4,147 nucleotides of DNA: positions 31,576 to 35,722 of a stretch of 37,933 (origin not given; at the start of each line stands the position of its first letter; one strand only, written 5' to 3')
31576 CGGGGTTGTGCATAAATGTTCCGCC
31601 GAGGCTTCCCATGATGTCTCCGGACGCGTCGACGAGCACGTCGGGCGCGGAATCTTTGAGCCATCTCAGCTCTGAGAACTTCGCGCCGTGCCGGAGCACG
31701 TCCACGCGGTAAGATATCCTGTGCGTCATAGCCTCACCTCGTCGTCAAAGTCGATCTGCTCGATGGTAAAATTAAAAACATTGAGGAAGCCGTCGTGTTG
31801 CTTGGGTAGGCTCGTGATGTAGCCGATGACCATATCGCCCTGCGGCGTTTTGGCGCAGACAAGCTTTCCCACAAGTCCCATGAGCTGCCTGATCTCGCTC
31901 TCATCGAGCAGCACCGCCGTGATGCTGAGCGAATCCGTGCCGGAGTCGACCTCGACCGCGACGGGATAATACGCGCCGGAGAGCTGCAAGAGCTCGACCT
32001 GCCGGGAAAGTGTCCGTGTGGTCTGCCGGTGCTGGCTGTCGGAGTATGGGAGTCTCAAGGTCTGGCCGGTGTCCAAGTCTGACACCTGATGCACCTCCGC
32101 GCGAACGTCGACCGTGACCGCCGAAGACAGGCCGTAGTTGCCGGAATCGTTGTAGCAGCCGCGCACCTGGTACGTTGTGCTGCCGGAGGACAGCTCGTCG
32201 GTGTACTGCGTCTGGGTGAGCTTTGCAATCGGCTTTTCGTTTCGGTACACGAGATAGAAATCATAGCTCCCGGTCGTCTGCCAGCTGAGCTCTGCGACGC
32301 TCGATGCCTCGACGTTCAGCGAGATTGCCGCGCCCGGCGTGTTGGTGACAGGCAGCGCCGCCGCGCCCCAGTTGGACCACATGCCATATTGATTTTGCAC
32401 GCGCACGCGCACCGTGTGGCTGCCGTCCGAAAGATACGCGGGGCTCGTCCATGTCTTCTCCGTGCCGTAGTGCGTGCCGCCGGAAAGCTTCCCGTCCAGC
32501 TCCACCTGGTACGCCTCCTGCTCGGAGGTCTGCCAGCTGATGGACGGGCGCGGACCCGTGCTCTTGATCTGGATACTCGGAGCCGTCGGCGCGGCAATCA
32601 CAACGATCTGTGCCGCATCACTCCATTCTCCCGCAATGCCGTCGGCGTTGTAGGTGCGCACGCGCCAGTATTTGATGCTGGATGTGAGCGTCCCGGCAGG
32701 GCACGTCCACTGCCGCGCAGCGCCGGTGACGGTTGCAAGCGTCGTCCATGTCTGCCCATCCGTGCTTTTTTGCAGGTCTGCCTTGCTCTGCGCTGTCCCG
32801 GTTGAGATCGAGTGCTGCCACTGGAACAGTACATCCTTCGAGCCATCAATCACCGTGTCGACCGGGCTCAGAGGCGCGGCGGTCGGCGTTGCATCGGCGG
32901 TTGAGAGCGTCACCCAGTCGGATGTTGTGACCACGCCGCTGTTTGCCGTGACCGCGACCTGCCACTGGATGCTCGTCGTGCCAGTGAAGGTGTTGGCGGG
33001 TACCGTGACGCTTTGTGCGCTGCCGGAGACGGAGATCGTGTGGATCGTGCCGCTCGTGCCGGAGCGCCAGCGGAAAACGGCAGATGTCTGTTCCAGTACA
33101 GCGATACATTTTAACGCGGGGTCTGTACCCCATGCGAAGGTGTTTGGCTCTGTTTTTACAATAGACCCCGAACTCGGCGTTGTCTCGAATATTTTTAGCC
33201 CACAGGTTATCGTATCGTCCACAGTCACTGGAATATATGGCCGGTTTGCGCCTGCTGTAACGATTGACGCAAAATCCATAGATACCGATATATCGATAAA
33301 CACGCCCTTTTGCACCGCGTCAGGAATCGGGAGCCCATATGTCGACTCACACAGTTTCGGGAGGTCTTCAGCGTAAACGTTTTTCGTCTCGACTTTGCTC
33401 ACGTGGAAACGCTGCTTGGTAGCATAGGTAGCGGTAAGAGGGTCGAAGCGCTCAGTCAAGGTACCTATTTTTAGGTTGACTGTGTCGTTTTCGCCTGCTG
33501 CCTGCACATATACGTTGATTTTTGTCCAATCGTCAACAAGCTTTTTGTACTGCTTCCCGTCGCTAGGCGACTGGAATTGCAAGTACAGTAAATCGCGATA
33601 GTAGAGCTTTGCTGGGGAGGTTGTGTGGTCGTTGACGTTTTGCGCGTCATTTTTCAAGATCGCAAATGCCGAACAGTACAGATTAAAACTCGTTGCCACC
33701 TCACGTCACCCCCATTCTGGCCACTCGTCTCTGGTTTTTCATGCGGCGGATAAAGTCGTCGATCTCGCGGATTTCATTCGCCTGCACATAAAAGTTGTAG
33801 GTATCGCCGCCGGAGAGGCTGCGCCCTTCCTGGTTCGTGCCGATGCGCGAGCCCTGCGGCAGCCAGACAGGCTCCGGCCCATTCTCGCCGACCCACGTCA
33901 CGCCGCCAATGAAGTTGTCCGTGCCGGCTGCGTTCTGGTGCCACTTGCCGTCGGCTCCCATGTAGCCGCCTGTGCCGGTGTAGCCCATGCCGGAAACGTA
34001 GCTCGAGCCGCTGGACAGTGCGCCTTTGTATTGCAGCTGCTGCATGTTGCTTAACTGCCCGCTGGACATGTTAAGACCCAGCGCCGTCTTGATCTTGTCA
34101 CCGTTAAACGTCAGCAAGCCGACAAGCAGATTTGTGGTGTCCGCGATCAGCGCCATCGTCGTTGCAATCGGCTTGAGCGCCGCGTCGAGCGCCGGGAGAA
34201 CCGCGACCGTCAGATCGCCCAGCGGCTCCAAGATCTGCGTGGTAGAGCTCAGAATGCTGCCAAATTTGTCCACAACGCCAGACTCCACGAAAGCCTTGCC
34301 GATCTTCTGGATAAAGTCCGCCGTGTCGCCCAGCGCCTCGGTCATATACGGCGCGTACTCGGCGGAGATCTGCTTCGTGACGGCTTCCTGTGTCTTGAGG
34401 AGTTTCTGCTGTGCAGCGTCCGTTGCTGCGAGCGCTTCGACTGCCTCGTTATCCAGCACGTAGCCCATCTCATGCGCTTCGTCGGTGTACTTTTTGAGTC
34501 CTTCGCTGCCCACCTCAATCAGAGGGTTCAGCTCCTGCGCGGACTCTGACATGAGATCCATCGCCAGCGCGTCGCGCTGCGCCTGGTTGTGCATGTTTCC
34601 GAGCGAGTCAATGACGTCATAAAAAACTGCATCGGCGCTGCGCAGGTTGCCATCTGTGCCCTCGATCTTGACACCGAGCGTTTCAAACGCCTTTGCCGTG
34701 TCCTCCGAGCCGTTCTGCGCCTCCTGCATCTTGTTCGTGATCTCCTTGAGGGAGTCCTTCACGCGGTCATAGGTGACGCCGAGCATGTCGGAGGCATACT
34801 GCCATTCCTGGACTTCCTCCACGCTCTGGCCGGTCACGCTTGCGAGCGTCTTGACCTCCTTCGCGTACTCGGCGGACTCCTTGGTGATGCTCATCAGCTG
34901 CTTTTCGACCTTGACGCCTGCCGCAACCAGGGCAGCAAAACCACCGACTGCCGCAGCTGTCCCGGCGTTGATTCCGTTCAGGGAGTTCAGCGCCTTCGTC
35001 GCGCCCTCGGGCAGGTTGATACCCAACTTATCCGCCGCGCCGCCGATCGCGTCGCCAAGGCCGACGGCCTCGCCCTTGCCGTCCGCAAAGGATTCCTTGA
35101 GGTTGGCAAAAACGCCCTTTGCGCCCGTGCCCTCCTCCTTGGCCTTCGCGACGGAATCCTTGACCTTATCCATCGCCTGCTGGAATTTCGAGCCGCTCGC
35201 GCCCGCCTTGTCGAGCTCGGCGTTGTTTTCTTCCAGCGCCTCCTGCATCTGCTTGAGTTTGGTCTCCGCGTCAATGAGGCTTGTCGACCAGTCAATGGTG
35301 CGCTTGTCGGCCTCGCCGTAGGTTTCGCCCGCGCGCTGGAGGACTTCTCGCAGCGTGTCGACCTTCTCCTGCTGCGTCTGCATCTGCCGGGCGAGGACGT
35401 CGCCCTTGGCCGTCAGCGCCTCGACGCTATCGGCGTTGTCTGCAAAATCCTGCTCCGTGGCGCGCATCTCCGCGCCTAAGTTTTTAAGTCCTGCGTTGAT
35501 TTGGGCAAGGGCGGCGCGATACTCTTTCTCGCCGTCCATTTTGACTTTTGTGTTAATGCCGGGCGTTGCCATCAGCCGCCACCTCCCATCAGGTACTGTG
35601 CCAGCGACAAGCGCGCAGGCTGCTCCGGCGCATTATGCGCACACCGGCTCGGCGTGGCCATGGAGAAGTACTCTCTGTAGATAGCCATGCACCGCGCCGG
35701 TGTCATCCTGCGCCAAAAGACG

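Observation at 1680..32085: Eight dispersed copies of a 17-bp GTGTC-N7-GACAC element: candidate parS-like site family spread round the whole phage circle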

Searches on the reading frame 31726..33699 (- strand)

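Call 6: search_protein_families(library=pfam, proteins=[window:31726-33699:-], max_evalue=0.01)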
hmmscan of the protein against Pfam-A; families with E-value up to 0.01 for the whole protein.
window:31726-33699:- (657 aa): 3 families
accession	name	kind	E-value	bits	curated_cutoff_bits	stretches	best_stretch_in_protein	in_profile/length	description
PF25788.1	Ig_Rha78A_N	-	5.4e-07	30.3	27.4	1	289-364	19-98/105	Rha78A-like, N-terminal immunoglobulin domain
PF18370.7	RGI_lyase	-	0.0067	17.2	27.8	0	471-519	21-75/86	Rhamnogalacturonan I lyases beta-sheet domain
PF00801.26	PKD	-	0.0089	16.4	23.5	1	382-439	27-70/80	PKD domain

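Call 7: search_protein_families(library=phrogs, proteins=[window:31726-33699:-], max_evalue=0.001)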
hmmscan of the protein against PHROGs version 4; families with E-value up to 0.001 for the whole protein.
window:31726-33699:- (657 aa): 1 family
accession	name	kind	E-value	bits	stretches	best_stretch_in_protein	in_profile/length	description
phrog_37549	-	head and packaging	6.7e-13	48.3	1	264-559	648-977/1072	virion structural protein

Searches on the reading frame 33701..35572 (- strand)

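Call 6: search_protein_families(library=pfam, proteins=[window:33701-35572:-], max_evalue=0.01)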
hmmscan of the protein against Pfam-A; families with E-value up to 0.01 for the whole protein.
window:33701-35572:- (623 aa): 3 families
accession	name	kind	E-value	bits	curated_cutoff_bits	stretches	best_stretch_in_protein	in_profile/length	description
PF10145.14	PhageMin_Tail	-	1.4e-05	25.5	33.2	1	231-340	94-199/201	Phage-related minor tail protein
PF00482.28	T2SSF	-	0.0052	17.2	25.2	0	30-100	29-103/125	Type II secretion system (T2SS), protein F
PF06103.16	DUF948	-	0.0053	17.4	37.2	0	21-84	20-83/89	Bacterial protein of unknown function (DUF948)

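Call 7: search_protein_families(library=phrogs, proteins=[window:33701-35572:-], max_evalue=0.001)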
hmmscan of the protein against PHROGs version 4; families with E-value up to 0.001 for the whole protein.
window:33701-35572:- (623 aa): 24 families
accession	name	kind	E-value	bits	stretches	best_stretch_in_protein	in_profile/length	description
phrog_8462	-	tail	2e-32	113.7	1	178-462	22-280/672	tail length tape measure protein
phrog_33680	-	unknown function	8.3e-31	107.8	1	224-400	307-482/726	-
phrog_13338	-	unknown function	5.8e-30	105.2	1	203-479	31-278/903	-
phrog_10613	-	tail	5.2e-27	96.2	1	5-326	9-209/237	tail length tape measure protein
phrog_8125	-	tail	9.7e-27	95.2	1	190-471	50-319/578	tail length tape measure protein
phrog_2854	-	tail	1.4e-25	91.2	1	204-494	44-336/855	tail length tape measure protein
phrog_2276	-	tail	1.3e-23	84.6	1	103-476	23-344/673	tail length tape measure protein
phrog_9483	-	tail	3.2e-20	73.2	1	211-411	47-241/657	tail length tape measure protein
phrog_5218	-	unknown function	2.4e-15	56.8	1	6-265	8-262/1599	-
phrog_9388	-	unknown function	3.5e-15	56.8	1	192-441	18-257/615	-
phrog_12506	-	tail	5.2e-15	56.6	1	215-389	36-207/218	tail length tape measure protein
phrog_1533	-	tail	7.5e-15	54.5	2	6-146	10-157/1688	tail length tape measure protein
phrog_167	-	tail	9.4e-13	47.8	1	5-161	11-160/1555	tail length tape measure protein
phrog_4704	-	tail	3.9e-12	46.6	1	7-243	12-243/625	tail length tape measure protein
phrog_1272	-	tail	1.1e-11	44.3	2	21-279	92-330/1606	tail length tape measure protein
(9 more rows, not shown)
